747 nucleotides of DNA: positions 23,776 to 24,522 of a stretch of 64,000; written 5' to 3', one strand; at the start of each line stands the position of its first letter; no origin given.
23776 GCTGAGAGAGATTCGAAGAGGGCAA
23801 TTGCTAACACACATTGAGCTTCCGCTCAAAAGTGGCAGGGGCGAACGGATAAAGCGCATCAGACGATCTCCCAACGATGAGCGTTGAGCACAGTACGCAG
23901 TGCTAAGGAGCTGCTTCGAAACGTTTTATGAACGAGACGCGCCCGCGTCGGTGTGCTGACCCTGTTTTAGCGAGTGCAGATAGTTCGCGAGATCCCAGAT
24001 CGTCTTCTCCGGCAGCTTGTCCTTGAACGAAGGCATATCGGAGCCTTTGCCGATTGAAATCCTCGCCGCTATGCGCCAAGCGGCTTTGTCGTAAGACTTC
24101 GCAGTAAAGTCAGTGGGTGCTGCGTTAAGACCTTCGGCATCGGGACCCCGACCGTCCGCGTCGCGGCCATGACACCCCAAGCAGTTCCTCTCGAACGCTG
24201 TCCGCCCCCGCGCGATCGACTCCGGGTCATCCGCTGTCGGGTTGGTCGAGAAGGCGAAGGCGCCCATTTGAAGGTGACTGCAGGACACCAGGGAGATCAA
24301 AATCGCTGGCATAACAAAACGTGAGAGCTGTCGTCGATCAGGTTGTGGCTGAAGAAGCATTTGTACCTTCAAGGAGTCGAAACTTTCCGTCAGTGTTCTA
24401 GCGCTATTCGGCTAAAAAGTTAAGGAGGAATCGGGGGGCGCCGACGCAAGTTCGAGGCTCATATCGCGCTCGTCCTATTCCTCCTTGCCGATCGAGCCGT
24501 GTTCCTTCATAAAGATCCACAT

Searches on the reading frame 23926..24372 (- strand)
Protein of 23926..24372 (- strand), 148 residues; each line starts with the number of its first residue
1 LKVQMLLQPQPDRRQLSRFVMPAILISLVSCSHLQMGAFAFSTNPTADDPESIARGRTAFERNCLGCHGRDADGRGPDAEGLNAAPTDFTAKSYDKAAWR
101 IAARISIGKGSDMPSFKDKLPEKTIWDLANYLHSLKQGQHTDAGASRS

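Call 55: search_protein_families(library=pfam, proteins=[window:23926-24372:-], max_evalue=0.001)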
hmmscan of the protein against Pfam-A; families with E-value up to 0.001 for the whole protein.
window:23926-24372:- (148 aa): 2 families
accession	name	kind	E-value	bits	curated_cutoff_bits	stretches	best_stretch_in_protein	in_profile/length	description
PF13442.11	Cytochrome_CBB3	-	1.2e-11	45.2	27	1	53-132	3-68/68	Cytochrome C oxidase, cbb3-type, subunit III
PF00034.26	Cytochrom_C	-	1.1e-10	43.2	21.3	1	53-136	1-90/90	Cytochrome c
